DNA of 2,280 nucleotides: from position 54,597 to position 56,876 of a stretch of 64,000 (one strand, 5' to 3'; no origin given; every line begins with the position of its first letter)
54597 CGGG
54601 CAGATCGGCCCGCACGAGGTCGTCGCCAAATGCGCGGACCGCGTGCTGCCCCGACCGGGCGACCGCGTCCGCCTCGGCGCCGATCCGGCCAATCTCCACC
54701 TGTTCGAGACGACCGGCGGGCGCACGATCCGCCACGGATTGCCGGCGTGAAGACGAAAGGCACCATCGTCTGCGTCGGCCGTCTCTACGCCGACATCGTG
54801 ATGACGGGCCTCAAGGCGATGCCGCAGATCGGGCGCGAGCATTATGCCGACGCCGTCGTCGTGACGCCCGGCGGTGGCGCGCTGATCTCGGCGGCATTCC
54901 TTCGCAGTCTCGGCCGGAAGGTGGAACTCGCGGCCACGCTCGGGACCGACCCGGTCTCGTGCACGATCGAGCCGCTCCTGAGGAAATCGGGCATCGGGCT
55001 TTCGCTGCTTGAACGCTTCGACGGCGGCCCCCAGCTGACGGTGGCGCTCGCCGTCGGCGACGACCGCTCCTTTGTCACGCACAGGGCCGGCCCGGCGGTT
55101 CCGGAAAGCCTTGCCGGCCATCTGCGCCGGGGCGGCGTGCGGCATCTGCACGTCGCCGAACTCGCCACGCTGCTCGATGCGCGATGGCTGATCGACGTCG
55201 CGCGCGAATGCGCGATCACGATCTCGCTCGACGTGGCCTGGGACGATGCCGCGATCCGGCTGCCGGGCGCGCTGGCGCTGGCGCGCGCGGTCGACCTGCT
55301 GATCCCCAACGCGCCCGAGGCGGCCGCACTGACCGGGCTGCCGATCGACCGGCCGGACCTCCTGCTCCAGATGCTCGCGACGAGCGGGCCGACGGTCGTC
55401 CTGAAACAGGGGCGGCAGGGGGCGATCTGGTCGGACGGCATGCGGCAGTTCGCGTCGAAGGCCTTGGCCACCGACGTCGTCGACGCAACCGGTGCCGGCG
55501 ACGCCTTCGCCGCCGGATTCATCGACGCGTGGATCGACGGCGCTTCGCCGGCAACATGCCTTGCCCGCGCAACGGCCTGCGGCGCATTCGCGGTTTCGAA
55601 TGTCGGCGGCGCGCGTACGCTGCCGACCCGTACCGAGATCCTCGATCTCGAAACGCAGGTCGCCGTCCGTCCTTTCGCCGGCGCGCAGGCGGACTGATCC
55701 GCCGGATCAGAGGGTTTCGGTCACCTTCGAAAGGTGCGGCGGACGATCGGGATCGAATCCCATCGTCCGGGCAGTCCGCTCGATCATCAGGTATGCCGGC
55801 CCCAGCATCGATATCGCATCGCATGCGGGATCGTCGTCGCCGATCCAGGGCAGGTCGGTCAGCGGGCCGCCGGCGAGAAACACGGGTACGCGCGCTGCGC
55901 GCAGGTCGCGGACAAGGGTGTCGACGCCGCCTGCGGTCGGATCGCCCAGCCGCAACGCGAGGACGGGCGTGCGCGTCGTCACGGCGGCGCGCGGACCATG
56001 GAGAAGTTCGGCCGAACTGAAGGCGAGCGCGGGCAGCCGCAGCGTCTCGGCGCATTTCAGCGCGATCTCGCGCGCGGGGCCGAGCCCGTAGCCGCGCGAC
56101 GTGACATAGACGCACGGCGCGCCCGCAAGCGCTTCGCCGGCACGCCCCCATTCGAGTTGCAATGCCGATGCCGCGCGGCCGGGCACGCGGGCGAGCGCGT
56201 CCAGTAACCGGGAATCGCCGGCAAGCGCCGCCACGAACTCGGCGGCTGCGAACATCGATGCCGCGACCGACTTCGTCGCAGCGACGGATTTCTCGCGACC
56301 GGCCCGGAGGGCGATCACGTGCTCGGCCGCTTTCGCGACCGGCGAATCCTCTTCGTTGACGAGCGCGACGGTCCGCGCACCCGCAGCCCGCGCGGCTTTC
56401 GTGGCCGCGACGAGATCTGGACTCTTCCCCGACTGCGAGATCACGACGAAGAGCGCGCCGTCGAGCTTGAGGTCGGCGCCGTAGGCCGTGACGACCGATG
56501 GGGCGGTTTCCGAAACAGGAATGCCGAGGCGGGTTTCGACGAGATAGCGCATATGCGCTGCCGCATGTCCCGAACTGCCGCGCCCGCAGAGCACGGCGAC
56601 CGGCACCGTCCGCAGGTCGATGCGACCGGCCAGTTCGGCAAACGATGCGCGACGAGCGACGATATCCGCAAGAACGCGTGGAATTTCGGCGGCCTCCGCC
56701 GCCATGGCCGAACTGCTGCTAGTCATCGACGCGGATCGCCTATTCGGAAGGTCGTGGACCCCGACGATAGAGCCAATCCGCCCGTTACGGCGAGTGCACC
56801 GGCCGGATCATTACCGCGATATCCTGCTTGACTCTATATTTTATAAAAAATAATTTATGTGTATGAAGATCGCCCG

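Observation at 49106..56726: Sugar-ABC / PfkB kinase / GlmS-type SIS locus with an intact argininosuccinate-lyase-family gene inside the transporter operon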

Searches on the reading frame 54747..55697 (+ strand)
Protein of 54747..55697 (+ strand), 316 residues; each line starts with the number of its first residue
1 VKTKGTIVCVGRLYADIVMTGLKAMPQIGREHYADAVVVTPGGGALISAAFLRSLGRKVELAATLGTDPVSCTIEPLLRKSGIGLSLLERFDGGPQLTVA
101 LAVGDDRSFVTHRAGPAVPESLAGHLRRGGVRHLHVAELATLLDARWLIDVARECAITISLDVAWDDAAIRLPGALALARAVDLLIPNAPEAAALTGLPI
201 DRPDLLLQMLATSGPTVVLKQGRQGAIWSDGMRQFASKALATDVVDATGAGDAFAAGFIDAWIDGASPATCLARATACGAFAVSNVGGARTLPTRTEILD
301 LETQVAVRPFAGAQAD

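Call 5: search_protein_families(library=pfam, proteins=[window:54747-55697:+])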
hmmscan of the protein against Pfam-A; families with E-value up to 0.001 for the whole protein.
window:54747-55697:+ (316 aa): 1 family
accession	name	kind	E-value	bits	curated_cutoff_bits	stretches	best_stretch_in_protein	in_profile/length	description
PF00294.29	PfkB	-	6.3e-41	141.1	25.8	1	7-294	4-301/302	pfkB family carbohydrate kinase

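Call 6: search_protein_families(library=ncbifam, proteins=[window:54747-55697:+])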
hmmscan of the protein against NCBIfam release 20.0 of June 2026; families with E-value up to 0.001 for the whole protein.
window:54747-55697:+ (316 aa): 20 families
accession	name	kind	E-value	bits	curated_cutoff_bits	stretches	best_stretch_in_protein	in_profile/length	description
TIGR04382.1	myo_inos_iolC_N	equivalog_domain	1.1e-22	80.7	300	1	176-299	183-306/309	5-dehydro-2-deoxygluconokinase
TIGR02152.1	D_ribokin_bact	equivalog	3.1e-22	79.3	299.65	1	177-298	171-296/298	ribokinase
NF053626.1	RibKinHalex1628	equivalog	3.7e-22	79.2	330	1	6-299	3-288/293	ATP-dependent ribose-1-phosphate kinase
TIGR03168.1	1-PFK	subfamily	9.7e-21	74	216.4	1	177-307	172-304/305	hexose kinase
TIGR03828.1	pfkB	equivalog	1.2e-19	70.5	292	1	37-307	30-304/305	1-phosphofructokinase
NF008353.0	PRK11142.1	equivalog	1.6e-16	60.7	341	1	5-300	3-301/307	ribokinase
NF041134.1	R1P_kin_Thcocales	equivalog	1.6e-15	57.3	500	1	7-288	3-268/291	ADP-dependent ribose-1-phosphate kinase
NF049991.1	TagKinase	equivalog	7e-14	51.3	420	1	178-298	191-311/321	tagatose kinase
NF007321.0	PRK09813.1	equivalog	8.8e-14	51.6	247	1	212-285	183-257/261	fructoselysine 6-kinase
NF041320.1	pfkB_Halo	equivalog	3.6e-12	46.3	400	1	28-306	23-298/302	1-phosphofructokinase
NF040938.1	KDG_KDGal_kin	equivalog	3.7e-12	46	400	1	177-298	179-299/305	bifunctional 2-dehydro-3-deoxygluconokinase/2-dehydro-3-deoxygalactonokinase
NF047869.1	myo_kin_aldol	exception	5.3e-12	44.9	600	1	207-299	230-328/586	bifunctional 5-dehydro-2-deoxygluconokinase/5-dehydro-2-deoxyphosphogluconate aldolase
NF041332.1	KDG_KDGal_kin_Halo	equivalog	3.2e-11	43.2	440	1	148-298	152-306/320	bifunctional 2-dehydro-3-deoxygluconokinase/2-dehydro-3-deoxygalactonokinase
TIGR02198.1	rfaE_dom_I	equivalog_domain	1.3e-10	41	345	1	180-291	189-305/315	D-glycero-beta-D-manno-heptose-7-phosphate kinase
NF007068.0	PRK09513.1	equivalog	2.2e-09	37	432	1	215-287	218-292/312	1-phosphofructokinase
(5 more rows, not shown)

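Call 24: search_dna_similar(query=window:54747-55694:+, collection=plasmids, mode=protein, max_rows=40, max_evalue=1e-20)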
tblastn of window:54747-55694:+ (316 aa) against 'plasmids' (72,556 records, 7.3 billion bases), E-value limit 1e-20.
Records with a match: 16; places in all: 16; records where one place covers at least 80% of the query: 11.
Best place of each record, by identity: <60% 16.
By first word of the organism name: Aminobacter 6; Rhizobium 3; Neorhizobium 1; Agrobacterium 1; Thalassospira 1; Qingshengfaniella 1; Roseinatronobacter 1; Pseudorhodobacter 1; Parasedimentitalea 1.
By predicted mobility (MOB-suite, as given by PLSDB): non-mobilizable 15; mobilizable 1.
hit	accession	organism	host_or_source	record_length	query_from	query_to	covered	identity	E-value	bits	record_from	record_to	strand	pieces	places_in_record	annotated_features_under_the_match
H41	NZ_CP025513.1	Neorhizobium sp. SOG26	Oryza glumipatula,Whole ...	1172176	3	294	92%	43.7%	3e-39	154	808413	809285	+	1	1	none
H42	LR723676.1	Rhizobium sp. TCK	soil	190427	2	296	93%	41.9%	1e-37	149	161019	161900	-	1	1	ribokinase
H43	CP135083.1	Agrobacterium pusense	Single cell,Heavy rainforest soil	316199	4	294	92%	42.0%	9e-39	152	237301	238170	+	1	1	record has no annotation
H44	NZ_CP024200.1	Thalassospira marina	-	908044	3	295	93%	41.2%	4e-44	168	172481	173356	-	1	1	sugar kinase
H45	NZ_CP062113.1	Aminobacter sp. SR38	bacterial pure culture,soil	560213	7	292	91%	41.1%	3e-32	133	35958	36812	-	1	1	PfkB family carbohydrate kinase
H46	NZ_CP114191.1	Aminobacter sp. NyZ550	-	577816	7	292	91%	41.1%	3e-32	133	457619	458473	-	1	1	PfkB family carbohydrate kinase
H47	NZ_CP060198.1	Aminobacter sp. MDW-2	cell culture,soil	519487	7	292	91%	41.1%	5e-32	133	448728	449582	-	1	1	PfkB family carbohydrate kinase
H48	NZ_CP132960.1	Aminobacter niigataensis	cell culture,sediment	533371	7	292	91%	41.1%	5e-32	133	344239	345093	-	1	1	PfkB family carbohydrate kinase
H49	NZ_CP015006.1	Aminobacter aminovorans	cell culture,soil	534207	7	292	91%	41.1%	5e-32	133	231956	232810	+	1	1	PfkB family carbohydrate kinase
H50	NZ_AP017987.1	Aminobacter sp. SS-2016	Lotus japoicus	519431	7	292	91%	41.1%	6e-32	132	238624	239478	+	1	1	PfkB family carbohydrate kinase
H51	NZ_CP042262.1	Qingshengfaniella alkalisoli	cell culture,saline soil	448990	7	293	91%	39.2%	6e-34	138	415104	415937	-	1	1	PfkB family carbohydrate kinase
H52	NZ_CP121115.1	Roseinatronobacter sp. S2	cell culture,Alkaline Spring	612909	5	234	73%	41.4%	8e-39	152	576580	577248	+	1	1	PfkB family carbohydrate kinase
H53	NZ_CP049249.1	Rhizobium rhizoryzae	cell culture,soil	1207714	7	226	70%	42.5%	6e-45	170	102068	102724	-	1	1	none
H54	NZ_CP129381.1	Rhizobium sp. SSA_523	single cell,Sea water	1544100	7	226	70%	40.7%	1e-32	134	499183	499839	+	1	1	none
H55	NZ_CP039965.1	Pseudorhodobacter turbinis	single bacterial isolate,Turban shell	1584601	7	226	70%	39.6%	5e-35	141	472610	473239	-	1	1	record has no annotation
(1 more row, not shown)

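Call 36: search_solved_structures(query=window:54747-55694:+, max_evalue=1e-8)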
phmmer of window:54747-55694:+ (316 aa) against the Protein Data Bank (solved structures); distinct sequences matched with E-value up to 1e-8: 11.
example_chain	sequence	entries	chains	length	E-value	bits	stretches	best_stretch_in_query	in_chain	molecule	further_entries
3h49_A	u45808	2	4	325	1.6e-18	70.2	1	7-295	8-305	Ribokinase | Uncharacterized sugar kinase ydjH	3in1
1v19_A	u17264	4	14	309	1.3e-17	67.3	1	40-298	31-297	2-KETO-3-DEOXYGLUCONATE KINASE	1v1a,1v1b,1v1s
6znx_A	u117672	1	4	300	1.6e-15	60.4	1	7-298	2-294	Ribokinase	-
8cqx_A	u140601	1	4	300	3e-15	59.5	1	7-298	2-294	Ribokinase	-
6ilr_A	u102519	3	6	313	1e-13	54.5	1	9-301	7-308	Ribokinase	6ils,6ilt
3hj6_A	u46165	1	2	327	4.7e-12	49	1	181-299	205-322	Fructokinase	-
4du5_A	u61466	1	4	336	7.5e-12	48.3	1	33-298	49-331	PfkB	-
7vtg_A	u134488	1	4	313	6e-10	42.1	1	36-284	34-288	Pseudouridine kinase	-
7vkp_A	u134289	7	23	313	6.7e-10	41.9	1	35-284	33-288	PfkB domain protein | Pseudouridine kinase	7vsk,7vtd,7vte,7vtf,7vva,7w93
11bl_A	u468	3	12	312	2.4e-09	40.1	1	151-301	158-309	Ribokinase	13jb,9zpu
4x8f_A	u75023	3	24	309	4.1e-09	39.3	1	7-298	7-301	Ribokinase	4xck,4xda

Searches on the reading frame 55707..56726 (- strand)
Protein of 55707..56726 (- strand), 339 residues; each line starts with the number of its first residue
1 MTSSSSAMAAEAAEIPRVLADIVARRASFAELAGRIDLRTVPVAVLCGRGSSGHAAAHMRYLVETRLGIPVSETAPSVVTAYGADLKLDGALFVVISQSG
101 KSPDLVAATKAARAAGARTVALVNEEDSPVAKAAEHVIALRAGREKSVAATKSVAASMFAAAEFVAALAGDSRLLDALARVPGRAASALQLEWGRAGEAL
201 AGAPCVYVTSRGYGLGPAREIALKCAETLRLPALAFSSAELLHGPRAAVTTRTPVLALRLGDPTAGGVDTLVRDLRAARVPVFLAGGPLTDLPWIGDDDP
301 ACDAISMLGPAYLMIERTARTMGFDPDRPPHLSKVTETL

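Call 5: search_protein_families(library=pfam, proteins=[window:55707-56726:-])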
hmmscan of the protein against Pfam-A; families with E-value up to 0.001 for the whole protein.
window:55707-56726:- (339 aa): 2 families
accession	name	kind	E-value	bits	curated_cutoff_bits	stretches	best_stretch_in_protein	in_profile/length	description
PF01380.27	SIS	-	1.7e-21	76.8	25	1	45-162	9-126/131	SIS domain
PF13580.11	SIS_2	-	0.00084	19.8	27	1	90-123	104-137/138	SIS domain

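Call 6: search_protein_families(library=ncbifam, proteins=[window:55707-56726:-])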
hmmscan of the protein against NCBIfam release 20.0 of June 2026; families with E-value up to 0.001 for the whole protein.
window:55707-56726:- (339 aa): 15 families
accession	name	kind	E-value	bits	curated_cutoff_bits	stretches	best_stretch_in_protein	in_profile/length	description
NF046059.1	NagB_SO3506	equivalog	4.8e-74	249.6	430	1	6-339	2-330/330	glucosamine-6-phosphate deaminase NagB-II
NF001484.0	PRK00331.1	subfamily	3.8e-31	108.2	381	1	8-334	254-596/601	isomerizing glutamine--fructose-6-phosphate transaminase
TIGR01135.1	glmS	equivalog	1.6e-29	102.9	418.05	1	8-334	253-602/607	glutamine--fructose-6-phosphate transaminase (isomerizing)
TIGR03127.2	RuMP_HxlB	equivalog_domain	2.8e-09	37.1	160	1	90-171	73-153/178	6-phospho-3-hexuloisomerase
NF008458.0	PRK11337.1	equivalog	4.3e-08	32.5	378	1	66-142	165-241/293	MurR/RpiR family transcriptional regulator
TIGR02815.1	agaS_fam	subfamily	6.7e-08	31.9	529.2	1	32-258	37-271/372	putative sugar isomerase, AgaS family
NF040776.2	AlsR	equivalog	9.7e-08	31.3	400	1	85-141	172-228/279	transcriptional repressor AlsR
NF010701.0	PRK14101.1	equivalog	2.9e-07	29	920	1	48-138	475-563/638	bifunctional transcriptional regulator/glucokinase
NF003915.0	PRK05441.1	subfamily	7.5e-07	28.4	168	1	92-146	134-188/300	N-acetylmuramic acid 6-phosphate etherase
TIGR00274.1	TIGR00274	equivalog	1.1e-06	28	302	1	93-152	130-189/291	N-acetylmuramic acid 6-phosphate etherase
NF041755.1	RuMP_HxlAB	equivalog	1.3e-06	27.7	500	1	89-143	288-342/391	bifunctional 3-hexulose-6-phosphate synthase/6-phospho-3-hexuloisomerase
NF008481.0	PRK11382.1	equivalog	2.8e-06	26.8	430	1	92-258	95-264/340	fructoselysine 6-phosphate deglycase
NF008451.0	PRK11302.1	subfamily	1.1e-05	25.1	296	1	48-143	135-228/286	transcriptional regulator HexR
NF009222.0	PRK12570.1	subfamily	7.9e-05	21.6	255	1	93-150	142-199/307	N-acetylmuramic acid 6-phosphate etherase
NF012026.0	PRK15482.1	equivalog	0.00098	18.7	408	0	66-145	159-238/285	HTH-type transcriptional regulator MurR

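Call 37: search_solved_structures(query=window:55707-56723:-, max_evalue=1e-8)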
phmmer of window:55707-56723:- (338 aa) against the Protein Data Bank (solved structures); distinct sequences matched with E-value up to 1e-8: 24.
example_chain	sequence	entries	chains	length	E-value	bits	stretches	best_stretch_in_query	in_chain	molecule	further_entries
7kqa_A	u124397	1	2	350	2.7e-73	250.1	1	3-338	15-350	Iron dicitrate transport regulator FecR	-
3fj1_A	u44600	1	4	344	1.4e-53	185.3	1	6-338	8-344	putative phosphosugar isomerase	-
8eol_A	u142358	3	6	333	9.2e-51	176.1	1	4-338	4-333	GLUCOSAMINE-6-PHOSPHATE DEAMINASE | Glutamine-fructose-6-phosphate transaminase (Isomerizing)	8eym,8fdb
3hba_A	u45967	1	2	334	9.2e-51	176.1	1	4-338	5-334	Putative phosphosugar isomerase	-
1j5x_A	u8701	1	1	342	1.9e-13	53.5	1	34-334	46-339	GLUCOSAMINE-6-PHOSPHATE DEAMINASE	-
3tbf_A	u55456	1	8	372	2.6e-13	53.1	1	23-261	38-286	Glucosamine--fructose-6-phosphate aminotransferase [isomerizing]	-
4s1w_A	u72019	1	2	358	9.9e-13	51.2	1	45-260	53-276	Glutamine--fructose-6-phosphate aminotransferase [isomerizing]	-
2poc_A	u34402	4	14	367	3.7e-12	49.3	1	44-267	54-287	isomerase domain of glutamine-fructose-6-phosphate transaminase (isomerizing)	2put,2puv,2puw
2zj3_A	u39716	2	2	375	8.2e-12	48.2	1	44-273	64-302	Glucosamine--fructose-6-phosphate aminotransferase [isomerizing] 1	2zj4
2v4m_A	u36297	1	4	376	8.2e-12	48.1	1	44-273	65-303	GLUCOSAMINE--FRUCTOSE-6-PHOSPHATE AMINOTRANSFERASE [ISOMERIZING] 1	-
3g68_A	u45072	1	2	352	8.8e-12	48.1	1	17-328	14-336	Putative phosphosugar isomerase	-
3knz_A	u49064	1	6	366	1.1e-11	47.7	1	21-257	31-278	Putative sugar binding protein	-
6r4h_A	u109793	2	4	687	1.4e-11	47.3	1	44-273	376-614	Glutamine--fructose-6-phosphate aminotransferase [isomerizing] 1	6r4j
6r4i_A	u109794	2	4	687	2.8e-11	46.4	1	44-273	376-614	Glutamine--fructose-6-phosphate aminotransferase [isomerizing] 1 | Glutamine--fructose-6-phosphate-aminotransferase [isomerizing] 1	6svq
7ndl_A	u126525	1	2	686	3.8e-11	46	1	44-273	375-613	Isoform 2 of Glutamine-fructose-6-phosphate aminotransferase [isomerizing] 1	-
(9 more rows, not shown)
